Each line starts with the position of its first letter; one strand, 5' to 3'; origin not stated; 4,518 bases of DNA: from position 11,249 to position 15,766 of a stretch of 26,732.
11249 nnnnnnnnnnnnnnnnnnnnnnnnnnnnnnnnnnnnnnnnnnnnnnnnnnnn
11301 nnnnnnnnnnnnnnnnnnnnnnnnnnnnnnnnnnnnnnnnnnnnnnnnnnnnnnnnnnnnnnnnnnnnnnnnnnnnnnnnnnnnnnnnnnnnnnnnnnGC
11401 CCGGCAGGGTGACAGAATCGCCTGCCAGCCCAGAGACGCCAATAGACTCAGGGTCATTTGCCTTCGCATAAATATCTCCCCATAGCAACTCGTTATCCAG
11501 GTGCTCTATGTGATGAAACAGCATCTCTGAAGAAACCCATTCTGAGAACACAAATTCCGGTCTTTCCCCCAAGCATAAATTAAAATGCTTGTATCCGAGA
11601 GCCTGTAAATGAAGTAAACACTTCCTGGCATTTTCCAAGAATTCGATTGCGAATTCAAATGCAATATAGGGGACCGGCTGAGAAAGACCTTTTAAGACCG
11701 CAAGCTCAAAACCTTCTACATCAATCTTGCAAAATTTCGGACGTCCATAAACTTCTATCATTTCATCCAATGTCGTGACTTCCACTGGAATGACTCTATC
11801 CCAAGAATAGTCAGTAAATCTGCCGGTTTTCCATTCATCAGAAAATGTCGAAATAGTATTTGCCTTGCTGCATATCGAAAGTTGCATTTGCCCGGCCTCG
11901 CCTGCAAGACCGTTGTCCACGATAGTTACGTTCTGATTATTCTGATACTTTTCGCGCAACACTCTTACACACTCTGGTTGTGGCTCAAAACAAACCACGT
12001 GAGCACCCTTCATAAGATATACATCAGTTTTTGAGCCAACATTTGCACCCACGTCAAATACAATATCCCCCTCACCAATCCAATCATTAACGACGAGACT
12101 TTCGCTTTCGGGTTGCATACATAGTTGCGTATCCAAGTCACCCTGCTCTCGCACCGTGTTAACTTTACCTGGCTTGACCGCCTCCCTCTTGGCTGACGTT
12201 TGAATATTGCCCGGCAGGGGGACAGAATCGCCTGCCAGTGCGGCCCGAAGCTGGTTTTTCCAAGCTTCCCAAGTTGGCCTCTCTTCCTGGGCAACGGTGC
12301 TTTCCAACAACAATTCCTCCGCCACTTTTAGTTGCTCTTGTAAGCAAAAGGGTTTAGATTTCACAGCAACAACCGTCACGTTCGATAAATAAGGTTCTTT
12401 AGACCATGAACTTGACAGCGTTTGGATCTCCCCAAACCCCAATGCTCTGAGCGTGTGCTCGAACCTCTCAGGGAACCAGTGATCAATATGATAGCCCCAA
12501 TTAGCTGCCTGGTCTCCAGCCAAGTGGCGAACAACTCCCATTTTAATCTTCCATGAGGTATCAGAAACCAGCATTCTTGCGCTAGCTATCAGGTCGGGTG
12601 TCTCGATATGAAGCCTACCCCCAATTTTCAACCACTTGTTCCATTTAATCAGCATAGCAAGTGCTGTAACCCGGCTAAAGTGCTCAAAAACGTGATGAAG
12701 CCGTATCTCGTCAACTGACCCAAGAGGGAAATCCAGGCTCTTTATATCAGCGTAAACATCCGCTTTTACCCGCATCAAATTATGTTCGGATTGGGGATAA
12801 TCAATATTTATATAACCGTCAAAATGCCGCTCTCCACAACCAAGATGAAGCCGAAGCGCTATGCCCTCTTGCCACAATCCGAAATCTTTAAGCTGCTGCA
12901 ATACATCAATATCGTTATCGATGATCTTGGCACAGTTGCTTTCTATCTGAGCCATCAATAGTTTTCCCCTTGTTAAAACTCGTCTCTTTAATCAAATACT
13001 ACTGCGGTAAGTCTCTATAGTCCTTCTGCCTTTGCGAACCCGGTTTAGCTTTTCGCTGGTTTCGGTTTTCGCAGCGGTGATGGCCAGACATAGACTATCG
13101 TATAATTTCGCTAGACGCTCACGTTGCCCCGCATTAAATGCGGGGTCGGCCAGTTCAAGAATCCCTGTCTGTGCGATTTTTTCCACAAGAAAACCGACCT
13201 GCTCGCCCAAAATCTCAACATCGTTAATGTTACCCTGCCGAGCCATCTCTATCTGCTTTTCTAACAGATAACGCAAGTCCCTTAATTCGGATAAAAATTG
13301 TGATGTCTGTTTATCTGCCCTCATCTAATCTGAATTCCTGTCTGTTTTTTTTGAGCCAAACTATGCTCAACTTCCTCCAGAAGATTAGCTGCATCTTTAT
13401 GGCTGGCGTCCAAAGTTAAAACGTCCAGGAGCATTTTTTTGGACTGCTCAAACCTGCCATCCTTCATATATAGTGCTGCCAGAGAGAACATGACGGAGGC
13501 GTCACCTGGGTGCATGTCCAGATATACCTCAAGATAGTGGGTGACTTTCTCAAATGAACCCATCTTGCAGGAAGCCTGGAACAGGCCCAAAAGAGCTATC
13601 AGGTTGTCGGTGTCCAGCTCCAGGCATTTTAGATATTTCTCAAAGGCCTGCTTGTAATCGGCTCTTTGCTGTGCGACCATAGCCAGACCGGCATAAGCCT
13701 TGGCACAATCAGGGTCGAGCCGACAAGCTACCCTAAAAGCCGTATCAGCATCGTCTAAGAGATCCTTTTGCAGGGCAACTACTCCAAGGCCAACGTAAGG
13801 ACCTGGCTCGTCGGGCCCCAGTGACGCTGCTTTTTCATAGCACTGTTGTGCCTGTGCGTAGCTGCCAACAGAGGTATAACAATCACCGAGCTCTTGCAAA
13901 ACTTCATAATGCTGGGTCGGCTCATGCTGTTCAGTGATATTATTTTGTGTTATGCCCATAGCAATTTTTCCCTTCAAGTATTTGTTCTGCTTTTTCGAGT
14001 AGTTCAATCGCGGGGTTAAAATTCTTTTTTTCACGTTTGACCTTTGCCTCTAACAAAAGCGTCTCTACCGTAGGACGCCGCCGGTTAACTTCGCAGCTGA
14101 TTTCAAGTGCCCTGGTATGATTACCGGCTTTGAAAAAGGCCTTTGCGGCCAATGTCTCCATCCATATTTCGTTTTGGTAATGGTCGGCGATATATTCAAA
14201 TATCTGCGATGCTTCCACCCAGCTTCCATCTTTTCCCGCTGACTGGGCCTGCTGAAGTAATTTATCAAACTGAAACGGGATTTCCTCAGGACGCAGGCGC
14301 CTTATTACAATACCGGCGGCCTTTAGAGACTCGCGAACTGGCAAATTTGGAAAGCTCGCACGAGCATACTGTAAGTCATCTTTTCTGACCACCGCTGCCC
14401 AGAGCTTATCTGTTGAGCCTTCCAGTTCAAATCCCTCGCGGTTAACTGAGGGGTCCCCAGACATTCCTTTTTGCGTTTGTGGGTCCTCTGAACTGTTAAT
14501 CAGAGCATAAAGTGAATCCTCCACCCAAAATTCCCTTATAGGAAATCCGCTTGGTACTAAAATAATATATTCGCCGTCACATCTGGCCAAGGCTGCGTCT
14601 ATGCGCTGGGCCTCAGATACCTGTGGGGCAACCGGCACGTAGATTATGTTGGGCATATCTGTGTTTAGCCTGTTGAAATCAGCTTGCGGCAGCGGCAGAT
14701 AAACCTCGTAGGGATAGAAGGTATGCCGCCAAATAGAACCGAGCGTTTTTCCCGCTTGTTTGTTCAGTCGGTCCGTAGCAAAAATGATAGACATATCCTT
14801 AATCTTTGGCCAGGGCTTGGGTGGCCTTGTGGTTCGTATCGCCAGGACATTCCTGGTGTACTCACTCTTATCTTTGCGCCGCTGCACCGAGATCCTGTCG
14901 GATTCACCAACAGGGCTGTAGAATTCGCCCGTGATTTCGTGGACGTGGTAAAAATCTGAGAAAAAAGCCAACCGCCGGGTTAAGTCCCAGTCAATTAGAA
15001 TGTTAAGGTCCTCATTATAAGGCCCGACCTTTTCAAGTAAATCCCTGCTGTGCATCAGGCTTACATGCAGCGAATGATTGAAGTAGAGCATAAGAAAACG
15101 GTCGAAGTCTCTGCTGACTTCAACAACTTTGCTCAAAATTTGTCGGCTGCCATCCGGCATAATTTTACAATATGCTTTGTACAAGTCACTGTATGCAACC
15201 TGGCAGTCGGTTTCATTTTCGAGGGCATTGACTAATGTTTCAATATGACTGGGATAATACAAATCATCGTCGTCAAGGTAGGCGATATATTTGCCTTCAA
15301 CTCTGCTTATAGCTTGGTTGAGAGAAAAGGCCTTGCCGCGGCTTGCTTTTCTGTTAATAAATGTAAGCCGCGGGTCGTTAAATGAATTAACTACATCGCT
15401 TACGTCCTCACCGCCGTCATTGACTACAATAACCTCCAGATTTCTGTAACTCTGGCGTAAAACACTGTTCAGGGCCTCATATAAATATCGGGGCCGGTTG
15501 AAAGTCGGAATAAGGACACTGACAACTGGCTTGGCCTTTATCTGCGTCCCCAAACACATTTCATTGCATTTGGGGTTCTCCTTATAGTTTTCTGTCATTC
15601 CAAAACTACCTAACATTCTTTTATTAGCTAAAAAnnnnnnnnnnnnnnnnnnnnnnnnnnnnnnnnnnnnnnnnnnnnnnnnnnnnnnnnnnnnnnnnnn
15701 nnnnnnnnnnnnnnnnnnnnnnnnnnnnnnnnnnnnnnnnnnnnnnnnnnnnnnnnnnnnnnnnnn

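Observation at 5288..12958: Putative assembly-line mega-enzyme: 3 methyltransferases, 5 glycosyltransferase domains and TPRs in one 2556-aa polypeptide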

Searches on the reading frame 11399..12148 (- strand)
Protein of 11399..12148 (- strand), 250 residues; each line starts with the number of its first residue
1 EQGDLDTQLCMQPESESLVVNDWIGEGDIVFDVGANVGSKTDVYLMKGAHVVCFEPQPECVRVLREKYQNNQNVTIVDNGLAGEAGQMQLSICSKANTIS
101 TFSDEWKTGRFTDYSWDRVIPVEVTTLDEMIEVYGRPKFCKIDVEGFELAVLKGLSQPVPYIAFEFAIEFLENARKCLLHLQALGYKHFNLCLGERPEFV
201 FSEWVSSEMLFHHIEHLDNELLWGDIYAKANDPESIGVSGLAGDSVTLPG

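Call 7: search_protein_families(library=pfam, proteins=[window:11399-12148:-], max_evalue=1)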
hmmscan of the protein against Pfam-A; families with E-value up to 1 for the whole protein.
seq(250 aa): 3 families
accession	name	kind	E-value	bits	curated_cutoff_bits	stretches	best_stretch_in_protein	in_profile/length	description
PF05050.19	Methyltransf_21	-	7.4e-17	62.4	22.7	1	32-159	1-136/173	Methyltransferase FkbM domain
PF13649.12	Methyltransf_25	-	0.032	15.4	27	1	30-78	1-52/97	Methyltransferase domain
PF08241.18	Methyltransf_11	-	0.12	13.5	21.2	1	32-77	2-47/95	Methyltransferase domain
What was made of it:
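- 11441..12085 (-): FkbM-type methyltransferase module (aa 291-505). PF05050 at E=7e-17 (call 7).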

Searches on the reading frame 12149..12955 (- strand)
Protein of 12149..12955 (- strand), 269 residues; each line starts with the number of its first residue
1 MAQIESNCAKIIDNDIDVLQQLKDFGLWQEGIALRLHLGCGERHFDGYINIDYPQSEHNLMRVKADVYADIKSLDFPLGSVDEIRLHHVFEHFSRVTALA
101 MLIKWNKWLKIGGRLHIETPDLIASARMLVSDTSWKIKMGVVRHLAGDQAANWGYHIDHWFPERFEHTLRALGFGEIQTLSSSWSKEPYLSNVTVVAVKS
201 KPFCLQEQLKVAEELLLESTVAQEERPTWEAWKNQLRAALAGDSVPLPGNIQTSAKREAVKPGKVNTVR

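Call 7: search_protein_families(library=pfam, proteins=[window:12149-12955:-], max_evalue=1)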
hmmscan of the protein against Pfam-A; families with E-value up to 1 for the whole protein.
seq(269 aa): 2 families
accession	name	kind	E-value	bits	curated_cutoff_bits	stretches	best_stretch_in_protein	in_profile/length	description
PF08241.18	Methyltransf_11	-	0.005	17.9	21.2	1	67-116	47-94/95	Methyltransferase domain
PF13649.12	Methyltransf_25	-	0.11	13.6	27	1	63-113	48-97/97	Methyltransferase domain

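Call 21: search_solved_structures(query=window:12236-12955:-, max_evalue=10, show_alignments=2)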
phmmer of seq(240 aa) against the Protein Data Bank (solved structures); distinct sequences matched with E-value up to 10: 1.
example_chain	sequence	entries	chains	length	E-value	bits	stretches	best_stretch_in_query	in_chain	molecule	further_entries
2p7h_A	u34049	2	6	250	0.013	18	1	80-151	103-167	Hypothetical protein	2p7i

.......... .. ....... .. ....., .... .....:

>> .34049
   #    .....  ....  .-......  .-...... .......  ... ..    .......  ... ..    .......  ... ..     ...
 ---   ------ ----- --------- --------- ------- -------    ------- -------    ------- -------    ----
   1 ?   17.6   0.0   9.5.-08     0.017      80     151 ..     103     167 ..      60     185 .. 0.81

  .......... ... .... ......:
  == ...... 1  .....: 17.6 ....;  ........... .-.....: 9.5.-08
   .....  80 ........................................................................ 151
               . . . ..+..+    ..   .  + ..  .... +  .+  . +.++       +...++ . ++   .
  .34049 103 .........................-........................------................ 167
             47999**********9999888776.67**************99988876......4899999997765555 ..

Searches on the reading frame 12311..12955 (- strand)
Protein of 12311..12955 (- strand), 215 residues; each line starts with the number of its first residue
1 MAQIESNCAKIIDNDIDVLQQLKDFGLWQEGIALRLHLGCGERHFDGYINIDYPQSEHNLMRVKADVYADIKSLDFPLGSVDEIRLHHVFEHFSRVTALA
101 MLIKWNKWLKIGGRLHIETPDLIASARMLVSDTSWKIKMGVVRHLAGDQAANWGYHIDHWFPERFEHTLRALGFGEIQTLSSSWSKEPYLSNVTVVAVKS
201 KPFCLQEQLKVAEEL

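Call 36: search_solved_structures(query=A2, max_evalue=1, show_alignments=1)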
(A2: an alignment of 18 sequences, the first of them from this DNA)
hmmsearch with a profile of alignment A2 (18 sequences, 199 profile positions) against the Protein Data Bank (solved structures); distinct sequences matched with E-value up to 1: 2.
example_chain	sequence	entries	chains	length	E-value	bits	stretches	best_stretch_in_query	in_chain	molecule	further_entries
2p7h_A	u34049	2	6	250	0.0042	19.9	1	65-139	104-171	Hypothetical protein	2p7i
3dli_A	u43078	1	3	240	0.17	14.7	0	47-106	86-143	methyltransferase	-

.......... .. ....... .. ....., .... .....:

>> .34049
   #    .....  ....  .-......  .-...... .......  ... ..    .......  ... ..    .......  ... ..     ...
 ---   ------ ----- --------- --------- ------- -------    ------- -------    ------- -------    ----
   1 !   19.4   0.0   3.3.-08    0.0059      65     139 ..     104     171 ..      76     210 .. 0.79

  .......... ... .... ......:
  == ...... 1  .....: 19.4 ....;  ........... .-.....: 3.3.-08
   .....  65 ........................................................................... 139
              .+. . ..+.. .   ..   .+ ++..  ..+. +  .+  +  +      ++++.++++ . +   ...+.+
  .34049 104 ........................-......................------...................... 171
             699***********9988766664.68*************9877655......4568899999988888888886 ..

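Call 37: search_protein_families(library=ncbifam, proteins=[window:12311-12955:-], max_evalue=0.1)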
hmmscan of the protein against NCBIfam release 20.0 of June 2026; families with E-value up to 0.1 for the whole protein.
seq(215 aa): 0 families

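Call 70: find_homologous_proteins(query=A2, max_evalue=1e-10)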
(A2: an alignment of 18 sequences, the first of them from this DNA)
Query A2 (18 sequences) (215 aa, profile of the alignment): 2615 proteins with E <= 1e-10 among 5478 candidates; the best 120 are listed.
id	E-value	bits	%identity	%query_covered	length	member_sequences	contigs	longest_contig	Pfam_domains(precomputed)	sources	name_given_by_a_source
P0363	5.1e-98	345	79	100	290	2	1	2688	-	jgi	-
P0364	2.1e-94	333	63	94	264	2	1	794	-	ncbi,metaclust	ncbi:unnamed protein product, partial [marine sediment metagenome]|metaclust:status=active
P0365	5.1e-93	328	51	93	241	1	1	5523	-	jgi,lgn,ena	-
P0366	6.7e-93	328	63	94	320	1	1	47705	-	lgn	-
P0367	1.3e-92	327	63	92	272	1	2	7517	-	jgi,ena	jgi:hypothetical protein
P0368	5.3e-92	325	57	88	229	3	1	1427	-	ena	-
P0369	1.8e-91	323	64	93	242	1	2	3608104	PF13489.13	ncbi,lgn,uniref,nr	ncbi:methylase involved in ubiquinone/menaquinone biosynthesis-like protein [Desulforamulus reducens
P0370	1.2e-90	321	60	100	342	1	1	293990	PF08241.19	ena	-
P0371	3.5e-90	319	64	90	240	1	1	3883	-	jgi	jgi:SAM-dependent methyltransferase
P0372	4.5e-90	319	54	93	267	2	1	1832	-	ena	-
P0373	4.0e-89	316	54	93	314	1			PF08241.19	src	-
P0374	4.1e-89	315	61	92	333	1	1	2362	-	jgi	jgi:hypothetical protein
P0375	7.6e-89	315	57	95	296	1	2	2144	-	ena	-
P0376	1.6e-88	314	60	93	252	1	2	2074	-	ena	-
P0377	3.2e-88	313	64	85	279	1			-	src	-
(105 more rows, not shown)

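Call 73: predict_structure(alignment_id=A2)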
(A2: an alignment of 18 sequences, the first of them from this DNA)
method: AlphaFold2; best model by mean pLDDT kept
length: 215 residues; sequences in the alignment: 18
mean_pLDDT: 90.2   pTM: 0.86
mean pLDDT of the five models: 90.2, 87.5, 86.1, 82.8, 81.9
residues with pLDDT >= 90: 157; 70-90: 48; 50-70: 4; < 50: 6
segments of 3 or more residues with pLDDT < 50: 1-6
pLDDT, mean of each block of 10 residues (from residue 1): 50 90 95 94 90 82 88 94 93 91 97 97 94 96 85 79 95 97 92 97 95 95
secondary structure, 60 per line:
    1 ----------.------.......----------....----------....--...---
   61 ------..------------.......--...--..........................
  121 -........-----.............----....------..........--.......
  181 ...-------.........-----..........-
elements in order: H18-24 E35-38 E49-52 E81-87 H95-108 E109-120 H122-129 H135-146 H162-171 E174-183 E191-199 H205-214
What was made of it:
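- On Class I SAM methyltransferase (module MT0): AF2 pLDDT is 90.2 (call 73).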

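Call 76: fold_search(model_id=the predicted structure, library=pdb)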
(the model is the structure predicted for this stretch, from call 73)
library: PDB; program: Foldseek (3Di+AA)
matches with E <= 10: 1474; with E <= 0.001: 622
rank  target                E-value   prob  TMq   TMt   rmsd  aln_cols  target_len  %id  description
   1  2p8j_B                3.2e-08  1.00  0.50  0.51   8.5       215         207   15  Crystal structure of S-adenosylmethionine-dependent methyltransferase (NP_349143.1) from Clostridium acetobutylicum at (released 2007-04-24)
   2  2p8j_A                3.4e-08  1.00  0.49  0.51   8.7       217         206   14  Crystal structure of S-adenosylmethionine-dependent methyltransferase (NP_349143.1) from Clostridium acetobutylicum at (released 2007-04-24)
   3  4ine_A                5.7e-08  1.00  0.47  0.25   9.0       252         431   15  Crystal structure of N-methyl transferase (PMT-2) from Caenorhabditis elegant complexed with S-adenosyl homocysteine a (released 2014-01-15)
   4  4kri_B                1.1e-07  1.00  0.48  0.26   9.0       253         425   15  Haemonchus contortus Phospholethanolamine N-methyltransferase 2 in complex with phosphomonomethylethanolamine and S-ad (released 2013-09-25)
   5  5thy_A                1.6e-07  1.00  0.45  0.27   9.9       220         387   17  Crystal structure of SeMet-Substituted CurJ carbon methyltransferase (released 2016-10-19)
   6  4ine_B                1.8e-07  1.00  0.46  0.25   9.6       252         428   16  Crystal structure of N-methyl transferase (PMT-2) from Caenorhabditis elegant complexed with S-adenosyl homocysteine a (released 2014-01-15)
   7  3sm3                  2.7e-07  1.00  0.50  0.51   9.7       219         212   17  Crystal Structure of SAM-dependent methyltransferases Q8PUK2_METMA from Methanosarcina mazei. Northeast Structural Genom (released 2011-07-20)
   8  4iv8_A                2.9e-07  1.00  0.47  0.42   9.4       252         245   13  Crystal structure of N-methyl transferase from Plasmodium knowlesi complexed with S-adenosyl methionine (released 2014-02-19)
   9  4kri_A                3.7e-07  1.00  0.47  0.25   9.0       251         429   15  Haemonchus contortus Phospholethanolamine N-methyltransferase 2 in complex with phosphomonomethylethanolamine and S-ad (released 2013-09-25)
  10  8owx_B                4.2e-07  1.00  0.54  0.48   9.4       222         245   15  Crystal Structure of METTL6 bound to SAH (released 2024-05-08)
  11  5thy_B                4.2e-07  1.00  0.46  0.28   9.2       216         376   17  Crystal structure of SeMet-Substituted CurJ carbon methyltransferase (released 2016-10-19)
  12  4iv0_B                5.4e-07  1.00  0.50  0.42   8.0       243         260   16  Crystal structure of N-methyl transferase from Plasmodium vivax complexed with S-adenosyl methionine and phosphate (released 2014-02-19)
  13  4mwz_A                5.4e-07  1.00  0.48  0.41   8.2       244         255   15  Crystal structure of N-methyl transferase from Plasmodium vivax complexed with S-adenosyl methionine, phosphate and am (released 2014-10-01)
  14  4kri_C                5.4e-07  1.00  0.46  0.25   9.0       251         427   15  Haemonchus contortus Phospholethanolamine N-methyltransferase 2 in complex with phosphomonomethylethanolamine and S-ad (released 2013-09-25)
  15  3e23                  5.8e-07  1.00  0.51  0.55   7.8       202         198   17  Crystal structure of the RPA2492 protein in complex with SAM from Rhodopseudomonas palustris, Northeast Structural Genom (released 2008-09-30)
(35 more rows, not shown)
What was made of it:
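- On Class I SAM methyltransferase (module MT0): All 50 listed Foldseek hits but one are methyltransferases; the best is 2p8j at E=3e-8 (call 76).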

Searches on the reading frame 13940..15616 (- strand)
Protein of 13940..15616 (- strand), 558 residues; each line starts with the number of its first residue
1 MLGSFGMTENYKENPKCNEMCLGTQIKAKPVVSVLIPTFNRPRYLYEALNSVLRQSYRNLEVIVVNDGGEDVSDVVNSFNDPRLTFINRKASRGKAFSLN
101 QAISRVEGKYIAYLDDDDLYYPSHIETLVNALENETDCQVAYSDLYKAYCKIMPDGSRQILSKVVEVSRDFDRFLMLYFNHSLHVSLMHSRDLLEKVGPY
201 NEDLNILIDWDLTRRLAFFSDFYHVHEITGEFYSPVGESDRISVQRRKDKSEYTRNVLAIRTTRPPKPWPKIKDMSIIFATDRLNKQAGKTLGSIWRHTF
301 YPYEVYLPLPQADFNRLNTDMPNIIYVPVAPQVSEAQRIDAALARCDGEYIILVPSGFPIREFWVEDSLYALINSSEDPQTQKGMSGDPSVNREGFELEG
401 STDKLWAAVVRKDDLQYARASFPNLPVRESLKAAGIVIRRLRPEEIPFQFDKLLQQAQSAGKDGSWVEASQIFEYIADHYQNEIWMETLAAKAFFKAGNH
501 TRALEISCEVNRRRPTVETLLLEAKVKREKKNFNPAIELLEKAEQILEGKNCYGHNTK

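Call 8: search_protein_families(library=pfam, proteins=[window:13940-15616:-], max_evalue=0.001)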
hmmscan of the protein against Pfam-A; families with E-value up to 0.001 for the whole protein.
window:13940-15616:- (558 aa): 3 families
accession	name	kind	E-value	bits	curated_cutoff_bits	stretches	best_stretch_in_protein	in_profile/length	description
PF00535.33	Glycos_transf_2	-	5.8e-28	98.4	23.3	1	33-139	1-111/168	Glycosyl transferase family 2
PF13641.12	Glyco_tranf_2_3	-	2.3e-12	47.9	27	1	31-134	2-112/230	Glycosyltransferase like family 2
PF10111.15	Glyco_tranf_2_2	-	4.4e-08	33.4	27.3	1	35-220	3-203/276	Glycosyltransferase like family 2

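Call 37: search_protein_families(library=ncbifam, proteins=[window:13940-15616:-], max_evalue=0.1)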
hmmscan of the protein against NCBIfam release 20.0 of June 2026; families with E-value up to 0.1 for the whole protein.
window:13940-15616:- (558 aa): 27 families (the best 25 are shown)
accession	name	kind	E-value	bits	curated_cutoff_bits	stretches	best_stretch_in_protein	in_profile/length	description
NF007453.0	PRK10018.1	equivalog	2.2e-19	70.2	382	1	27-147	3-126/280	colanic acid biosynthesis glycosyltransferase WcaA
TIGR04017.1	WcaA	equivalog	6.9e-19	68.5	495.75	1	27-146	2-124/279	colanic acid biosynthesis glycosyltransferase WcaA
NF047683.1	TeichurnBiosyTuaG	equivalog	5.7e-18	65.5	400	1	27-168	3-140/252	teichuronic acid biosynthesis protein TuaG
NF050050.1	ProtGlycPglI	equivalog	8.2e-18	64.8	500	1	30-180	2-153/306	GalNAc(5)-diNAcBac-PP-undecaprenol beta-1,3-glucosyltransferase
TIGR03937.1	PgaC_IcaA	equivalog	9.8e-18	64.3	422.3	1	22-137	37-155/407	poly-beta-1,6-N-acetyl-D-glucosamine synthase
NF007482.0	PRK10073.1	equivalog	1.4e-15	57.1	423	1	28-138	4-117/334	glycosyltransferase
TIGR04440.1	glyco_TIGR04440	domain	3e-15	56.6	70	1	32-143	2-117/215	TIGR00180 family glycosyltransferase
NF041394.1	GtaseAglG_Halo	equivalog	1.8e-13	50.5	440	1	32-137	3-112/304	glucosyl-dolichyl phosphate glucuronosyltransferase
NF053739.1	GlytfEpsEBac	equivalog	6.1e-13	48.4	450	1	30-143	1-118/265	glycosyltransferase EpsE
NF041875.1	EPS_EpsD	equivalog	3.2e-12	46.5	370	1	32-134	1-106/325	exopolysaccharide biosynthesis glycosyltransferase EpsD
TIGR03111.1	glyc2_xrt_Gpos1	hypoth_equivalog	9.9e-12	44.4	363.95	1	25-138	44-162/439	TIGR03111 family XrtG-associated glycosyltransferase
TIGR04242.1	nodulat_NodC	equivalog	3.9e-10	39.2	550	1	25-134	43-158/395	chitooligosaccharide synthase NodC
TIGR03965.1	mycofact_glyco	equivalog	5.6e-10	38.7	280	1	29-133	73-180/467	mycofactocin biosynthesis glycosyltransferase MftF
NF038299.1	EPS_HpsN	equivalog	2.8e-09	36.4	425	1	30-136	1-110/317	hormogonium polysaccharide biosynthesis glycosyltransferase HpsN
NF038302.1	EPS_HpsE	equivalog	4.6e-09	35.7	300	1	32-152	3-131/307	hormogonium polysaccharide biosynthesis glycosyltransferase HpsE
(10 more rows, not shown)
